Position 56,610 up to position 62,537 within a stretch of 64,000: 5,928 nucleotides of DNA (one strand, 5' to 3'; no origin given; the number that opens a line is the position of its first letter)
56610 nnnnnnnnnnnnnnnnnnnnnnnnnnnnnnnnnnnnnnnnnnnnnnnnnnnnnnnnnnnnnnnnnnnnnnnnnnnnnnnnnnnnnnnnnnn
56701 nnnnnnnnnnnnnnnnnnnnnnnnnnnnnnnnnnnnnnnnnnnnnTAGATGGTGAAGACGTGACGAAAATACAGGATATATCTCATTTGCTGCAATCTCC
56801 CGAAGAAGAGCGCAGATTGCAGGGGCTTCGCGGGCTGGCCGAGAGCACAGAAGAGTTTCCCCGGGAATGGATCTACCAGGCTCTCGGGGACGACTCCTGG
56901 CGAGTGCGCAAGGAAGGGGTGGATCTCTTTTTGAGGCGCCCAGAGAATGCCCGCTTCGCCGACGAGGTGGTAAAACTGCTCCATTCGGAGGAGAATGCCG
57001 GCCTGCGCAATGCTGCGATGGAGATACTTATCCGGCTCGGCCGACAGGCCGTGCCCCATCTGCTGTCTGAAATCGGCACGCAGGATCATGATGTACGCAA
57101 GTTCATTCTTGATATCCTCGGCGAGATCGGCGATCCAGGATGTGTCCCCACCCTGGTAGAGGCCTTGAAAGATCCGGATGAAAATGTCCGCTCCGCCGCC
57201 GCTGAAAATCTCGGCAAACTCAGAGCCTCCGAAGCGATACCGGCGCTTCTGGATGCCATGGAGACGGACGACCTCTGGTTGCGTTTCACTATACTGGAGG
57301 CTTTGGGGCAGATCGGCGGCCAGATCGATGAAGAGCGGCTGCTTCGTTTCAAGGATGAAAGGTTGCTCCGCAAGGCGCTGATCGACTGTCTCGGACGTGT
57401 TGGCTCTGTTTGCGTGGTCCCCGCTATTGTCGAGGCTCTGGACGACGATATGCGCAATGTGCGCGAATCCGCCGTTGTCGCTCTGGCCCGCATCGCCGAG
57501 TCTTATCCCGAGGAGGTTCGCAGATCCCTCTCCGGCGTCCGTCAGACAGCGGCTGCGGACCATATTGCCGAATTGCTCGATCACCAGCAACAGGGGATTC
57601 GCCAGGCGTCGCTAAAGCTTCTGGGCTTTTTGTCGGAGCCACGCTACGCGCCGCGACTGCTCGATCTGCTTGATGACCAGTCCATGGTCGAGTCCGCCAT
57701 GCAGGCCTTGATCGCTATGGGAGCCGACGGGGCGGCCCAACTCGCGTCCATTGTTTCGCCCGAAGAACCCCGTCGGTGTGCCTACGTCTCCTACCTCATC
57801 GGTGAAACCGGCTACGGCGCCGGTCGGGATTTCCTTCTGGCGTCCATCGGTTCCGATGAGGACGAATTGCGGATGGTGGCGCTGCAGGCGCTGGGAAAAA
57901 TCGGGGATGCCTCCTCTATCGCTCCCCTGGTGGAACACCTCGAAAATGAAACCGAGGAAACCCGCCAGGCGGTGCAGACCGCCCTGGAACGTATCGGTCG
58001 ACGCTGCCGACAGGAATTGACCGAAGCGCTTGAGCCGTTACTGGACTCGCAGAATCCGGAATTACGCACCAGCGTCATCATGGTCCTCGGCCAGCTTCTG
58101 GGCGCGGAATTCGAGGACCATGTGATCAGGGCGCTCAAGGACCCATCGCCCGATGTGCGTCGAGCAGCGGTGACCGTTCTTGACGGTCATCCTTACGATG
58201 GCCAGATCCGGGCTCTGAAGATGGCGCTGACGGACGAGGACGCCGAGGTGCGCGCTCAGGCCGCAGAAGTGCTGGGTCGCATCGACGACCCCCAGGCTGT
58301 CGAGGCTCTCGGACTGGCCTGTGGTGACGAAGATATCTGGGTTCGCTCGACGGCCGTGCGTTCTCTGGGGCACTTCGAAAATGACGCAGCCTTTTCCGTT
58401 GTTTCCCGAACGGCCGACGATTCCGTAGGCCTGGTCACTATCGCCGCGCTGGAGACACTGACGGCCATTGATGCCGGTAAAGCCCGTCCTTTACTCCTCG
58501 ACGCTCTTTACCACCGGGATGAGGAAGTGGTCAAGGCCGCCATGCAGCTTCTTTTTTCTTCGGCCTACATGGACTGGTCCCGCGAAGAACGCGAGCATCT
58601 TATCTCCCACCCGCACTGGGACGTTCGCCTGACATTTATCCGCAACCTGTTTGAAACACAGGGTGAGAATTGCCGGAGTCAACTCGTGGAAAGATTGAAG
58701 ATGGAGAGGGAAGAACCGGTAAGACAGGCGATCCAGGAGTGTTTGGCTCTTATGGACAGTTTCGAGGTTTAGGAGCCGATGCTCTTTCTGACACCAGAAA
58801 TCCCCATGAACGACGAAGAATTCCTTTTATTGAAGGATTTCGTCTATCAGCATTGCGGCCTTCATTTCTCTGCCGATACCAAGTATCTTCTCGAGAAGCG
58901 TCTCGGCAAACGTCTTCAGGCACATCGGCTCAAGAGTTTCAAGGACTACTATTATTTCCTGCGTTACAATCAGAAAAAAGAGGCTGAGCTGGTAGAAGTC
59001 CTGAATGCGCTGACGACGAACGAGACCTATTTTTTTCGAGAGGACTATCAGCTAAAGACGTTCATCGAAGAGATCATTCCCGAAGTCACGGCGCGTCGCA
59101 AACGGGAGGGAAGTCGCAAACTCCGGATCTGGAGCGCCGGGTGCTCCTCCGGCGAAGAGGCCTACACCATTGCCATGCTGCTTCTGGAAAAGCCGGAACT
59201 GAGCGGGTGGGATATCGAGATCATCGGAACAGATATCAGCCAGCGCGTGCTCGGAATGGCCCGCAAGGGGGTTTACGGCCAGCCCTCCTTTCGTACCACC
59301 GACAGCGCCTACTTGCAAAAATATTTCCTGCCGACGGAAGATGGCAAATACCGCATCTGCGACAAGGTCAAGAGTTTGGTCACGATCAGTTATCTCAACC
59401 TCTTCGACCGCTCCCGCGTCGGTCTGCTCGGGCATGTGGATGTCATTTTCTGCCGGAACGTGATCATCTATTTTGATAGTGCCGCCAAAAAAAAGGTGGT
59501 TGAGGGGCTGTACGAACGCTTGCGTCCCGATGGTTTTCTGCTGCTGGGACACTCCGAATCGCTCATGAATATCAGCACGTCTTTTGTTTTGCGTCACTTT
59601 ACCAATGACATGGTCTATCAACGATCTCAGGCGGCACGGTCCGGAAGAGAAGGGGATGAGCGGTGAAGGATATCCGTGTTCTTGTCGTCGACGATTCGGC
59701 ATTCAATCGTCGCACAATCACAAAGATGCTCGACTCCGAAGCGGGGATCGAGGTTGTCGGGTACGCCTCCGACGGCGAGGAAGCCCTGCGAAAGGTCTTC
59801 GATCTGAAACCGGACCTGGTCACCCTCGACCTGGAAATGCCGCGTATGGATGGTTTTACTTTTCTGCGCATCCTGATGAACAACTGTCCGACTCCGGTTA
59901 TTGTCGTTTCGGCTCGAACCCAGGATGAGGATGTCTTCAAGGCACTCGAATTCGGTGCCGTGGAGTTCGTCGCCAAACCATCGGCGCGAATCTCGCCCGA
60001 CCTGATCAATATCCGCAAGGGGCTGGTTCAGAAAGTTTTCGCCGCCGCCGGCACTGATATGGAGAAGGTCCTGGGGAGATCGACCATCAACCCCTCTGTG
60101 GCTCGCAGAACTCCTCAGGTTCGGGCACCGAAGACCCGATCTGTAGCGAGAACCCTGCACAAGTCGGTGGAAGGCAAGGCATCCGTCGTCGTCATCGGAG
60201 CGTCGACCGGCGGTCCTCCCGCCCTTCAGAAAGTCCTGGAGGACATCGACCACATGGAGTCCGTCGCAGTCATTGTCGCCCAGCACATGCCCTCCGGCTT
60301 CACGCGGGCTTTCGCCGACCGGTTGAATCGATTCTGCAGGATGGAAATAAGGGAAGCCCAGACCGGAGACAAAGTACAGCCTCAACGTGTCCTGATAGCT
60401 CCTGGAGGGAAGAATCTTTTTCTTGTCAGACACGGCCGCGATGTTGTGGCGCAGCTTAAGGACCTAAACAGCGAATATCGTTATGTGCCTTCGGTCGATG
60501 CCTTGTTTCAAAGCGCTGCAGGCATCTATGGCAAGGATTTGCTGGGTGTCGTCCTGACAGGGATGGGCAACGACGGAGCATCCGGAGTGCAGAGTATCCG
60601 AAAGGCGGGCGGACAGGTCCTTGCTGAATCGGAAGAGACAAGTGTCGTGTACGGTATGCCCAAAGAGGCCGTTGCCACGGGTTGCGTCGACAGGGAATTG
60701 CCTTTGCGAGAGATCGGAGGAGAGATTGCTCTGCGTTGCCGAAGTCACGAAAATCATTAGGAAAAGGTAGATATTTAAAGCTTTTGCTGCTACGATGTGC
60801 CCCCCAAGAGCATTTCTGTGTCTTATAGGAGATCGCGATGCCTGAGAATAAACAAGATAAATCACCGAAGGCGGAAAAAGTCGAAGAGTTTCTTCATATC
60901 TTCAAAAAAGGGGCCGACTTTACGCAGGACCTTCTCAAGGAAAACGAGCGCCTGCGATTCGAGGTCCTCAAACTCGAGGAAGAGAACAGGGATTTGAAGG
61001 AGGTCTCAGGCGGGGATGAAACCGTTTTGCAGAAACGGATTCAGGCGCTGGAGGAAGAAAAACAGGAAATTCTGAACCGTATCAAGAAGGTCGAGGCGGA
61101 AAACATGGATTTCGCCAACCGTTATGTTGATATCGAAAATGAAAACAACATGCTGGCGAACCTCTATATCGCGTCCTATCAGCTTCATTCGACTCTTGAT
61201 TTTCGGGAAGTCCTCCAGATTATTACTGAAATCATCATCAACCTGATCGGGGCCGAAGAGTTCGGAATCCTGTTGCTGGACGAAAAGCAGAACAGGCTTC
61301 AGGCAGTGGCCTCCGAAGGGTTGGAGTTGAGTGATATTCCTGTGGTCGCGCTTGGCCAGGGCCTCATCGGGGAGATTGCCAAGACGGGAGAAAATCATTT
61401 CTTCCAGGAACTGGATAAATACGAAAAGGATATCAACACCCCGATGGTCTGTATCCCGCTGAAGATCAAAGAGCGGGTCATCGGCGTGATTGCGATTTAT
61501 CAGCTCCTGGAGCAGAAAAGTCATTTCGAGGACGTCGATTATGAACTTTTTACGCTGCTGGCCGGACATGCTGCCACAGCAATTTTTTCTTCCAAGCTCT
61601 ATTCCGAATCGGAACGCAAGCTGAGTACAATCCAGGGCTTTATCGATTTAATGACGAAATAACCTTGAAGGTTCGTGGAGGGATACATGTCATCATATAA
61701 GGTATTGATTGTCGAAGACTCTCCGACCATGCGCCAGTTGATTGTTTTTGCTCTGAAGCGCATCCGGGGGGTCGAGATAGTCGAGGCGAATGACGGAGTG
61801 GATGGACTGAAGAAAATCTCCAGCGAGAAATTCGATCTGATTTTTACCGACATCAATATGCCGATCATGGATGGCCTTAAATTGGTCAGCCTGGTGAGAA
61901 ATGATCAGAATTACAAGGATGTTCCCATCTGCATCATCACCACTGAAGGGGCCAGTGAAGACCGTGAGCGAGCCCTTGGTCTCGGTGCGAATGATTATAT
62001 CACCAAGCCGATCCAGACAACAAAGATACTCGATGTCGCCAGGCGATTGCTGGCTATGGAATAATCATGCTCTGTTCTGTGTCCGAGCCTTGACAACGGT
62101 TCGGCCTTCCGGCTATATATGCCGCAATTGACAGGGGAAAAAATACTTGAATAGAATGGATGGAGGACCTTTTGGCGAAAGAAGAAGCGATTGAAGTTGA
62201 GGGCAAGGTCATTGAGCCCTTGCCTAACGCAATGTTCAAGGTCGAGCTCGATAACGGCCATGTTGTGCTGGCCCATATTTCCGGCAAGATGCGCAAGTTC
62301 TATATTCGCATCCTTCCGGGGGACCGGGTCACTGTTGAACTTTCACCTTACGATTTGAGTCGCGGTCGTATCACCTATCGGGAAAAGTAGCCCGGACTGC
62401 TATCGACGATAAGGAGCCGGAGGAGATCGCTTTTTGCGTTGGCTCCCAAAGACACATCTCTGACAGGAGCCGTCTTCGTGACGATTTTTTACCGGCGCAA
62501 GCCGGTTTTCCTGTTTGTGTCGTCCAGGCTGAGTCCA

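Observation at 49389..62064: Receptor-less 13-gene chemosensory-type operon with non-canonical partner proteins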

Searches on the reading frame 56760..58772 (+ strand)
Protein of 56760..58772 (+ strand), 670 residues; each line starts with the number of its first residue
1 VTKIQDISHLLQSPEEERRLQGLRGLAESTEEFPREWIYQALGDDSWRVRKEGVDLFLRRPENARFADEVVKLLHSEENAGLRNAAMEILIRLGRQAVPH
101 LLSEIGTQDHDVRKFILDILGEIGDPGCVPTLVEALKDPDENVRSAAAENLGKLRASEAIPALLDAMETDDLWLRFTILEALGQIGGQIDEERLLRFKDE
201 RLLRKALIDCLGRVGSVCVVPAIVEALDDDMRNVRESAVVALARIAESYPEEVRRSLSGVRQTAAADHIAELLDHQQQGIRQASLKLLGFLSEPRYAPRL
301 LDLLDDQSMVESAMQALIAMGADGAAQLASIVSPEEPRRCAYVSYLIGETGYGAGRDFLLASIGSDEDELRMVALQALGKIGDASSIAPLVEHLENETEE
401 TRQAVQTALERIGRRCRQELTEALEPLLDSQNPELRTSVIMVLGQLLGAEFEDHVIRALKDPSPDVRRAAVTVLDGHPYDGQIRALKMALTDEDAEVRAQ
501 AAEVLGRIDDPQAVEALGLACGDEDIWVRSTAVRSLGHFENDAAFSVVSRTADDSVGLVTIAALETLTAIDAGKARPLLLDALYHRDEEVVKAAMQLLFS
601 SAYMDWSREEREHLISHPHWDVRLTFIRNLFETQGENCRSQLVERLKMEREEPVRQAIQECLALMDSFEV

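Call 3: search_protein_families(library=pfam, proteins=[window:56760-58772:+], max_evalue=0.01)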
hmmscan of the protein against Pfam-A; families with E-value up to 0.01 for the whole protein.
window:56760-58772:+ (670 aa): 20 families
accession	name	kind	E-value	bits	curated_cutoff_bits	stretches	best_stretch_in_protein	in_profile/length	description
PF13646.12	HEAT_2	-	2.5e-78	258.9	27.7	8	98-183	1-88/88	HEAT repeats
PF02985.28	HEAT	-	1.6e-41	136.7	23.5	2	129-154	2-27/31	HEAT repeat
PF03130.22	HEAT_PBS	-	9.4e-27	90.9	20.9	1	143-168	1-26/27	PBS lyase HEAT-like repeat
PF13513.12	HEAT_EZ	-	8.3e-13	49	27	0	126-153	27-54/55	HEAT-like repeat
PF12717.13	Cnd1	-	6.3e-11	43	26.4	0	451-508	22-85/162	non-SMC mitotic condensation complex subunit 1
PF00514.29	Arm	-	1.1e-10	41.6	20.6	1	123-148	8-33/41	Armadillo/beta-catenin-like repeat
PF01602.26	Adaptin_N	-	1.2e-10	41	37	1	220-301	116-189/524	Adaptin N terminal region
PF25786.1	HEAT_GCN1_C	-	8.1e-08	32.9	27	0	217-258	66-107/151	GCN1-like, C-terminal HEAT repeats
PF21581.3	SCD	-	5.7e-07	30.2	27.5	0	135-163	38-66/75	Stromalin conservative domain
PF01347.28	Vitellogenin_N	-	8.1e-06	25.1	24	1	363-467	471-582/590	Lipoprotein amino terminal region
PF22646.2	PPP2R1A-like_HEAT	-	1.1e-05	26.2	27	0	219-252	8-41/78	PPP2R1A-like HEAT repeat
PF14663.11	RasGEF_N_2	-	4.2e-05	24.3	27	0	455-478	10-33/108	Rapamycin-insensitive companion of mTOR RasGEF_N domain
PF12348.14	CLASP_N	-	5.5e-05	23.3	27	0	219-263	177-221/227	CLASP N terminal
PF24714.1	TOR1L1_N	-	7.8e-05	22.6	43.3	0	130-157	85-112/281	TORTIFOLIA1 N-terminal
PF20168.4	PDS5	-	0.00083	17.7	27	0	427-599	250-432/1053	Sister chromatid cohesion protein PDS5 protein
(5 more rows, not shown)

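Call 14: search_protein_families(library=ncbifam, proteins=[window:56760-58772:+], max_evalue=0.001)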
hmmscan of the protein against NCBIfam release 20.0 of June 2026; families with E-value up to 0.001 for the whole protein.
window:56760-58772:+ (670 aa): 8 families
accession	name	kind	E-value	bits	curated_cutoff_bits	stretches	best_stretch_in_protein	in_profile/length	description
NF045915.1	PhycobilmeDegNblB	equivalog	3.2e-36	124.9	300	3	5-191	4-194/214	phycobilisome degradation protein NblB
NF010374.0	PRK13800.1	equivalog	6.1e-32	110.8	1196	3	264-537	622-896/898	fumarate reductase/succinate dehydrogenase flavoprotein subunit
NF058502.1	phyc_lyase_CpcE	equivalog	1.6e-25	90.1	330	2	496-555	57-116/260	C-phycocyanin alpha-cysteine-84 phycocyanobilin lyase subunit CpcE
NF058515.1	phyc_lyase_CpcF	equivalog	9.2e-19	67.8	220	1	79-160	43-125/200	C-phycocyanin alpha-cysteine-84 phycocyanobilin lyase subunit CpcF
TIGR02270.1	TIGR02270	subfamily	3.9e-17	62.4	206.8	2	354-548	54-245/410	TIGR02270 family protein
NF058505.1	phyc_lyase_CpeY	equivalog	3.1e-15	55.7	600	1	103-199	312-411/419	C-phycoerythrin alpha-cysteine-82 phycoerythrobilin lyase CpeY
NF045662.1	DVU0298_fam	equivalog_domain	4.7e-11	42.7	75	0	232-311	122-192/213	DVU0298 family protein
NF007244.0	PRK09687.1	equivalog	3e-06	26.7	275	0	385-539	23-187/285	putative lyase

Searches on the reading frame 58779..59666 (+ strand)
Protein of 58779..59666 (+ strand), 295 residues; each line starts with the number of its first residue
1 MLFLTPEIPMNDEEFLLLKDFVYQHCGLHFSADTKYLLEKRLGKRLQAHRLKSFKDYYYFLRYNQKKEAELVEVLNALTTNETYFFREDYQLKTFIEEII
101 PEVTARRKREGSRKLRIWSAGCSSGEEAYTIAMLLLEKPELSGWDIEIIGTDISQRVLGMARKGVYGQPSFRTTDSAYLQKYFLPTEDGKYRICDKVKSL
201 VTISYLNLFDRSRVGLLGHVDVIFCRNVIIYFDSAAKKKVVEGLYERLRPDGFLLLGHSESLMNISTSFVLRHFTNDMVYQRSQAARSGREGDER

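Call 3: search_protein_families(library=pfam, proteins=[window:58779-59666:+], max_evalue=0.01)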
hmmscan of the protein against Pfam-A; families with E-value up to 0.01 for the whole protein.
window:58779-59666:+ (295 aa): 6 families
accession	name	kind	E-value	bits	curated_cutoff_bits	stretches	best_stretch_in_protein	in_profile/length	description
PF01739.24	CheR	-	5.3e-58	196.1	27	1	81-270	1-187/195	CheR methyltransferase, SAM binding domain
PF03705.20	CheR_N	-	1.5e-14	53.9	27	1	13-64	1-52/53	CheR methyltransferase, all-alpha domain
PF08242.18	Methyltransf_12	-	2.4e-06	28.6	30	1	121-254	4-98/98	Methyltransferase domain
PF13649.12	Methyltransf_25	-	0.00041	21.4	27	0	218-252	63-97/97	Methyltransferase domain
PF13847.12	Methyltransf_31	-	0.00074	19.7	27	0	219-260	74-113/145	Methyltransferase domain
PF08241.18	Methyltransf_11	-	0.0025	18.8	21.2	0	219-255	60-94/95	Methyltransferase domain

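Call 14: search_protein_families(library=ncbifam, proteins=[window:58779-59666:+], max_evalue=0.001)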
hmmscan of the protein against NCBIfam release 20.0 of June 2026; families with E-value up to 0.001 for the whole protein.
window:58779-59666:+ (295 aa): 1 family
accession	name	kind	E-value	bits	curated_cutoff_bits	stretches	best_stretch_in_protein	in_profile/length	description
NF007902.0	PRK10611.1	equivalog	2.6e-51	174.5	435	1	4-275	16-279/287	protein-glutamate O-methyltransferase CheR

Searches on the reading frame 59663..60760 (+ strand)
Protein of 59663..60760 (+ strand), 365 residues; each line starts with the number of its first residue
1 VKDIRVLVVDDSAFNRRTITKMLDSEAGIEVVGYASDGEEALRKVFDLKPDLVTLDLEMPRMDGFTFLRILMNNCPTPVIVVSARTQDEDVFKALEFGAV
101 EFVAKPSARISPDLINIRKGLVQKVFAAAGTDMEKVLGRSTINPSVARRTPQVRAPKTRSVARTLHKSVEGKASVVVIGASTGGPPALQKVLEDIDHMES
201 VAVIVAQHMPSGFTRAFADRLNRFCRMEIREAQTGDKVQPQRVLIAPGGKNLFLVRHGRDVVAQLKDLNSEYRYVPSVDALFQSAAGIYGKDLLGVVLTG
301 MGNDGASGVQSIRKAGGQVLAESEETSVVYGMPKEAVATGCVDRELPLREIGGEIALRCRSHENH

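Call 4: search_protein_families(library=pfam, proteins=[window:59663-60760:+], max_evalue=0.01)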
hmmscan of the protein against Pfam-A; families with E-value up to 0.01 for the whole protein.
window:59663-60760:+ (365 aa): 2 families
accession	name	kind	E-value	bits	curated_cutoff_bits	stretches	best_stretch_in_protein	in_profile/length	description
PF01339.22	CheB_methylest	-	1.9e-61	207.2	24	1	176-355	1-174/174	CheB methylesterase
PF00072.30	Response_reg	-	2.2e-25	89.4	30.2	1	6-108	1-102/111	Response regulator receiver domain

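Call 14: search_protein_families(library=ncbifam, proteins=[window:59663-60760:+], max_evalue=0.001)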
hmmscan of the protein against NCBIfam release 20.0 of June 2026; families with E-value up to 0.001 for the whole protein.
window:59663-60760:+ (365 aa): 91 families (the best 25 are shown)
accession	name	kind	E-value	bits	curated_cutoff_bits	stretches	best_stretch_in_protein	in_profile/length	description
NF001965.0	PRK00742.1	subfamily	2.4e-118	395.4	293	1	2-360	2-354/357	chemotaxis-specific protein-glutamate methyltransferase CheB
NF009206.0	PRK12555.1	subfamily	1.7e-97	326.5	342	1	4-360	1-337/340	chemotaxis-specific protein-glutamate methyltransferase CheB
NF007935.0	PRK10651.1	equivalog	2e-18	66.4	250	1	4-105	7-109/216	two-component system response regulator NarL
NF008677.0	PRK11697.1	equivalog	1.2e-17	64.1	246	1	4-124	2-122/238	two-component system response regulator BtsR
NF007969.0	PRK10693.1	equivalog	5e-17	61.9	329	1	4-109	8-112/337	two-component system response regulator RssB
NF041733.1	resp_reg_CseB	equivalog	7e-17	61.6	350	1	5-108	2-103/228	two-component system response regulator CseB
NF045944.1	ResRegRpaBCyano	equivalog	1.3e-16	60.7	330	1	7-107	1-99/229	response regulator transcription factor RpaB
NF008469.0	PRK11361.1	equivalog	3.9e-16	58.8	714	1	5-184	6-178/461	acetoacetate metabolism transcriptional regulator AtoC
NF011896.0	PRK15369.1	equivalog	5.7e-16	58.8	242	1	1-140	1-140/211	two component system response regulator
NF007135.0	PRK09581.1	equivalog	7e-16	58.1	474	1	5-107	4-107/457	PleD family two-component system response regulator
NF040689.1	MtrAB_MtrA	equivalog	1.5e-15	57.2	300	1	6-107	1-100/219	MtrAB system response regulator MtrA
TIGR02875.1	spore_0_A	equivalog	1.6e-15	57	200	1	3-107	2-109/262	sporulation transcription factor Spo0A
NF033120.0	vanR_FM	exception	2.7e-15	56.7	460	1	1-110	1-108/231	vancomycin resistance response regulator transcription factor, VanR-F/VanR-M family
NF007708.0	PRK10403.1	equivalog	2.3e-14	53.4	343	1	4-121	7-124/215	nitrate/nitrite response regulator protein NarP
NF041367.1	CheY_Halo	equivalog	2.4e-14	53.7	200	1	6-108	1-102/114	chemotaxis protein CheY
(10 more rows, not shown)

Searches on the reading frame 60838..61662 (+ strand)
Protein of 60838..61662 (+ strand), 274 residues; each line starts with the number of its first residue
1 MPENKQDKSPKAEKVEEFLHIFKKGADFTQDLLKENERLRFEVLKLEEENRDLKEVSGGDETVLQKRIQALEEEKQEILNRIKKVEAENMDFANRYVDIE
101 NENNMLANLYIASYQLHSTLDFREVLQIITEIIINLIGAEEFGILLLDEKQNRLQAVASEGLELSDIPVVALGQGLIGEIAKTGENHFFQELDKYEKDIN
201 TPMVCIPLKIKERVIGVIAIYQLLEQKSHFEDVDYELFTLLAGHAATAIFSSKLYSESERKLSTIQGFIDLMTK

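Call 4: search_protein_families(library=pfam, proteins=[window:60838-61662:+], max_evalue=0.01)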
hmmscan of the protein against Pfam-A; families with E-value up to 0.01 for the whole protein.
window:60838-61662:+ (274 aa): 4 families
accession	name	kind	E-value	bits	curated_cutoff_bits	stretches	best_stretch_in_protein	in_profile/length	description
PF13492.12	GAF_3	-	1.2e-17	64.9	27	1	123-249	3-127/129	GAF domain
PF13185.12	GAF_2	-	5.5e-17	62.7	28.6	1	120-249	2-135/136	GAF domain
PF01590.32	GAF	-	4.1e-10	40.8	22.4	1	121-249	1-133/133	GAF domain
PF20229.3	ChrB_N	-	0.004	17.5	23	1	11-97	68-153/159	Protein ChrB, N-terminal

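Call 14: search_protein_families(library=ncbifam, proteins=[window:60838-61662:+], max_evalue=0.001)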
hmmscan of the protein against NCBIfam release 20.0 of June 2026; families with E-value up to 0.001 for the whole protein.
window:60838-61662:+ (274 aa): 3 families
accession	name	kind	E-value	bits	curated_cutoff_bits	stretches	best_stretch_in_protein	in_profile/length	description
TIGR01817.1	nifA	equivalog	1.2e-05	24.3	528.85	1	106-261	4-168/534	nif-specific transcriptional activator NifA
NF047786.1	his_kin_MadS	equivalog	7.8e-05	21.9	500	1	196-263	123-188/434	MadS family sensor histidine kinase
NF041606.1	dguan_cyc_DgcA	equivalog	0.00043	19.3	370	0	201-258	121-178/340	diguanylate cyclase DgcA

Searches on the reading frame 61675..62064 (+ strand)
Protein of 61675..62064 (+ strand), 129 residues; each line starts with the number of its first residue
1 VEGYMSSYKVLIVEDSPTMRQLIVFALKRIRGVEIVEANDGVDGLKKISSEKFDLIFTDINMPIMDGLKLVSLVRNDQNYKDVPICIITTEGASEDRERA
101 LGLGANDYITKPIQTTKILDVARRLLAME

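Call 4: search_protein_families(library=pfam, proteins=[window:61675-62064:+], max_evalue=0.01)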
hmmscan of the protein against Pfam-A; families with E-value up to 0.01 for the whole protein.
window:61675-62064:+ (129 aa): 1 family
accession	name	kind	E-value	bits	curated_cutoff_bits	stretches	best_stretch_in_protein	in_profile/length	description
PF00072.30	Response_reg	-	3.2e-29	101.8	30.2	1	10-121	1-109/111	Response regulator receiver domain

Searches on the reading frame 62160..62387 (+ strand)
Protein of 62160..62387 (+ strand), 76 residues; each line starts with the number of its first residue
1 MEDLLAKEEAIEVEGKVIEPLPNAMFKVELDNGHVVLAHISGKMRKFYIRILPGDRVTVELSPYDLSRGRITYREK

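Call 88: search_protein_families(library=ncbifam, proteins=[window:62160-62387:+], max_evalue=1e-10)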
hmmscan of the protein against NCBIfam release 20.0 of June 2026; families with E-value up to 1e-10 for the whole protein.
window:62160-62387:+ (76 aa): 1 family
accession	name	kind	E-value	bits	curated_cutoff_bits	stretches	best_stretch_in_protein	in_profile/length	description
TIGR00008.1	infA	equivalog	1.1e-37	127.8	61.15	1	7-74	1-68/69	translation initiation factor IF-1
